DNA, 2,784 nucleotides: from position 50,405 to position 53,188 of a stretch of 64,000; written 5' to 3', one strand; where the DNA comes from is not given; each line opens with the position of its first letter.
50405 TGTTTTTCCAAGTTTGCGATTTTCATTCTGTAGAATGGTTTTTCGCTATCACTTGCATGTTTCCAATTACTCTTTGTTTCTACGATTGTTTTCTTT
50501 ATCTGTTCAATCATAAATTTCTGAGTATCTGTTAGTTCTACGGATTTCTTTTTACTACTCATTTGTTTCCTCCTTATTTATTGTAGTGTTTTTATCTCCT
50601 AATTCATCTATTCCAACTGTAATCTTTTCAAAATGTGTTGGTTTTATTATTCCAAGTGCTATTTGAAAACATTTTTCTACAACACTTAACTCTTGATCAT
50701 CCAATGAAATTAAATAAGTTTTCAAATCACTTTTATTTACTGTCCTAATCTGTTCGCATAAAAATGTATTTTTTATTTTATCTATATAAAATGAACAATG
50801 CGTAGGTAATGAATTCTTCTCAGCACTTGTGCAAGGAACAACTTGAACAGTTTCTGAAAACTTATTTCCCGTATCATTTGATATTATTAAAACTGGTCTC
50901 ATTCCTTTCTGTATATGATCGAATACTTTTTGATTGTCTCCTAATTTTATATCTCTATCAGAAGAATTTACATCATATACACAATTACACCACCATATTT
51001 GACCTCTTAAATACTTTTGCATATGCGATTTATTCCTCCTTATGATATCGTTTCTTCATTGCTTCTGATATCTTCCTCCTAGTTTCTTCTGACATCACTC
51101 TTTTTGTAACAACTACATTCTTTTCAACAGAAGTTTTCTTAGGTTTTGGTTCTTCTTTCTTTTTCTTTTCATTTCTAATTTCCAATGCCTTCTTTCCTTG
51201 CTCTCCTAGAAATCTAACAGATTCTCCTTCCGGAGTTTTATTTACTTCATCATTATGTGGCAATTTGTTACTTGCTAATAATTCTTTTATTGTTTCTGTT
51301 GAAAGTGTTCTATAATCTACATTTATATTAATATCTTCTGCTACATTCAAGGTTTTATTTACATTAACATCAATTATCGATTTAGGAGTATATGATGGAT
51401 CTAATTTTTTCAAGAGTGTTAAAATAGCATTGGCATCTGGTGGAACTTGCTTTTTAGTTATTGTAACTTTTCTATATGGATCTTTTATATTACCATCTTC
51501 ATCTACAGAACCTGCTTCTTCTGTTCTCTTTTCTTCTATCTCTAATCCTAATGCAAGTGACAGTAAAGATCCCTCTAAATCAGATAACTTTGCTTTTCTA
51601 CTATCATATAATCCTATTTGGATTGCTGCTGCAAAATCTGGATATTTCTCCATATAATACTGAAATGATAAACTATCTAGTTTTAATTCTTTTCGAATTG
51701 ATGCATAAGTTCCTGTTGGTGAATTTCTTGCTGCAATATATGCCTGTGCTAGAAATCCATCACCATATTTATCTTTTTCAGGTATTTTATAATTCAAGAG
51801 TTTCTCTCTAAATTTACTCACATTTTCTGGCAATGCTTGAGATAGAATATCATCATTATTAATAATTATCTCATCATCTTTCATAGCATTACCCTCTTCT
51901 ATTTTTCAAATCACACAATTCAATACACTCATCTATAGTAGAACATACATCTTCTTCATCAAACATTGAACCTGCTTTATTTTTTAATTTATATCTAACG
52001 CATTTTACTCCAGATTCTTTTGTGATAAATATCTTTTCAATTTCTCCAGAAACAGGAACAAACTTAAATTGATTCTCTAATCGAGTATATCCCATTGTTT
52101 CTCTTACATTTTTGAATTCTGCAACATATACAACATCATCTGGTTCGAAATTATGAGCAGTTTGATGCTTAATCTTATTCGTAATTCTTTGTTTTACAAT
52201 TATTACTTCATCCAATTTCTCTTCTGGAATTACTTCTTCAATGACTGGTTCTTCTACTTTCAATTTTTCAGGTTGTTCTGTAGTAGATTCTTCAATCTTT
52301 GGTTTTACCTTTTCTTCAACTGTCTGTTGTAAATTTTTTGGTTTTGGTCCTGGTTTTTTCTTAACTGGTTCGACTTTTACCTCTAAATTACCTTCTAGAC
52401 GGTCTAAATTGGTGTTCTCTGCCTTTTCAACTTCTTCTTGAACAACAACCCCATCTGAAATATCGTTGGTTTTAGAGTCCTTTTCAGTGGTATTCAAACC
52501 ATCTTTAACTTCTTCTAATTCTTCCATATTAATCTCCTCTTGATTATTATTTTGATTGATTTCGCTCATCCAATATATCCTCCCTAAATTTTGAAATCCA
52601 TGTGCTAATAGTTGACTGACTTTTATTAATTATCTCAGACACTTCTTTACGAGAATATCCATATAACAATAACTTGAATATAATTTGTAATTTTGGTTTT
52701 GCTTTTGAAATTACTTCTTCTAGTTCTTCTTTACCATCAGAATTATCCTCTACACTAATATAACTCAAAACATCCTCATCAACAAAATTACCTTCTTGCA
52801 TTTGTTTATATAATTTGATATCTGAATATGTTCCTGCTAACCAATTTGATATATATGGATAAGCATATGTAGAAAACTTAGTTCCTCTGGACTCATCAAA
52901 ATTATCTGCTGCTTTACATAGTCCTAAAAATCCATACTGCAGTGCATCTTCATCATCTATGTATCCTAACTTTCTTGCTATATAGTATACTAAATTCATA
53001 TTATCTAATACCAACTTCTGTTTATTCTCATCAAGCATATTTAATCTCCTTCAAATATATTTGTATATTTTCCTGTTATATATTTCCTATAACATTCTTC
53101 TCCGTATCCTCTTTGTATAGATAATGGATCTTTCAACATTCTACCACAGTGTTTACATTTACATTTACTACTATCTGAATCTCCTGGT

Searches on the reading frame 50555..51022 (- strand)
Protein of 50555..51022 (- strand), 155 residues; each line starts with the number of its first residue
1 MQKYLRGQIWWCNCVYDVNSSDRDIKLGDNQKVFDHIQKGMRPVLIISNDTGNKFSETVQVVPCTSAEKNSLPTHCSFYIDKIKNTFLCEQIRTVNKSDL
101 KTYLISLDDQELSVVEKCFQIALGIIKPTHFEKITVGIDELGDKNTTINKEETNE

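Call 69: search_protein_families(library=pfam, proteins=[window:50555-51022:-], max_evalue=0.001)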
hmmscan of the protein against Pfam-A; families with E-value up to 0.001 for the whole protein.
window:50555-51022:- (155 aa): 1 family
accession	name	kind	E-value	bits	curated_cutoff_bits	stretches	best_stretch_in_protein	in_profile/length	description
PF02452.23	PemK_toxin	-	2.5e-19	69.9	23.1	1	6-122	2-108/109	PemK-like, MazF-like toxin of type II toxin-antitoxin system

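Call 72: search_protein_families(library=ncbifam, proteins=[window:50555-51022:-], max_evalue=0.001)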
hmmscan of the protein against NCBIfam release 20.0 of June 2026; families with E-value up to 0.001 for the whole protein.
window:50555-51022:- (155 aa): 0 families

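Call 73: search_protein_families(library=phrogs, proteins=[window:50555-51022:-], max_evalue=0.0001)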
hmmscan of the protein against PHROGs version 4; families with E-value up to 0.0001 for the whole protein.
window:50555-51022:- (155 aa): 2 families
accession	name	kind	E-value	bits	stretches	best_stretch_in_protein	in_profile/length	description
phrog_1936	-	moron, auxiliary metabolic gene and host takeover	6.8e-23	82.5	1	33-132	22-128/188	MazF-like growth inhibitor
phrog_35650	-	moron, auxiliary metabolic gene and host takeover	1.2e-06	29.1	1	32-124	33-134/224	MazF-like growth inhibitor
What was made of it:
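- A MazF-like toxin gene is present at 50555-51022 (Pfam E 2.5e-19, PHROG E 7e-23; calls 69, 73).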

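Call 75: find_related_loci(query=window:50555-51022:-, collection=viral_contigs, flank=6000)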
Query window:50555-51022:- (155 aa) in viral_contigs; peptide patterns used: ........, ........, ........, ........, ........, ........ (x = any residue, [..] = any of these).
19 stretches matched a pattern, but none encodes a relative of the query by tblastn (E <= 1e-3).
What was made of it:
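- Whether the tmRNA-less relatives carry MazF or HslV could not be determined (call 75 found nothing).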

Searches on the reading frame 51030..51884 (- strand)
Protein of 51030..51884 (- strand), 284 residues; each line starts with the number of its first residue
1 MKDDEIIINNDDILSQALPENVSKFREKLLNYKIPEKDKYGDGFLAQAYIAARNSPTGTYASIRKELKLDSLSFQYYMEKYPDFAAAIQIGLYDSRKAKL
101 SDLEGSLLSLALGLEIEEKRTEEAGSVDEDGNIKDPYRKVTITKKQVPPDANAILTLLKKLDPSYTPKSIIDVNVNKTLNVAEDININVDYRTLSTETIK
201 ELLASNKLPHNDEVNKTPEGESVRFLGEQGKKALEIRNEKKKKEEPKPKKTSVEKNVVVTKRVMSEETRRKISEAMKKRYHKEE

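Call 69: search_protein_families(library=pfam, proteins=[window:51030-51884:-], max_evalue=0.001)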
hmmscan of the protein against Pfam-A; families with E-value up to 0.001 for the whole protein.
window:51030-51884:- (284 aa): 0 families

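Call 72: search_protein_families(library=ncbifam, proteins=[window:51030-51884:-], max_evalue=0.001)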
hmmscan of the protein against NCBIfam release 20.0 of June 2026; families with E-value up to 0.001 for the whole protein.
window:51030-51884:- (284 aa): 0 families

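Call 73: search_protein_families(library=phrogs, proteins=[window:51030-51884:-], max_evalue=0.0001)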
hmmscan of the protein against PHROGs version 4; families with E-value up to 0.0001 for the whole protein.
window:51030-51884:- (284 aa): 1 family
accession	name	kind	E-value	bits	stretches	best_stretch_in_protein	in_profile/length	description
phrog_309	-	head and packaging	4.4e-08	34.5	1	74-191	173-276/319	terminase small subunit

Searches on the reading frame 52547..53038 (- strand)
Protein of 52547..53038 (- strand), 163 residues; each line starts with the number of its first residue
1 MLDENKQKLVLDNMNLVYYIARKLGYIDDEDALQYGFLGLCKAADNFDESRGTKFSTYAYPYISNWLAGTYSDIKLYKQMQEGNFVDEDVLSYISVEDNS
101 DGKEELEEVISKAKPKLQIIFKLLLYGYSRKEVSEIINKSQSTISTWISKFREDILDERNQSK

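Call 69: search_protein_families(library=pfam, proteins=[window:52547-53038:-], max_evalue=0.001)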
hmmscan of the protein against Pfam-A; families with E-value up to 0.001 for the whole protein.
window:52547-53038:- (163 aa): 4 families
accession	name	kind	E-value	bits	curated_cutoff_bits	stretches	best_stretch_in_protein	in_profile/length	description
PF04542.20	Sigma70_r2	-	1.3e-11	44.6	24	1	9-65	1-59/71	Sigma-70 region 2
PF13518.12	HTH_28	-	0.00012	22.5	25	1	116-153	2-38/52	Helix-turn-helix domain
PF08281.18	Sigma70_r4_2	-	0.00017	21.6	25.7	1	104-152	2-51/54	Sigma-70, region 4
PF13384.12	HTH_23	-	0.00034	20.8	24.6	1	116-153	7-43/50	Homeodomain-like domain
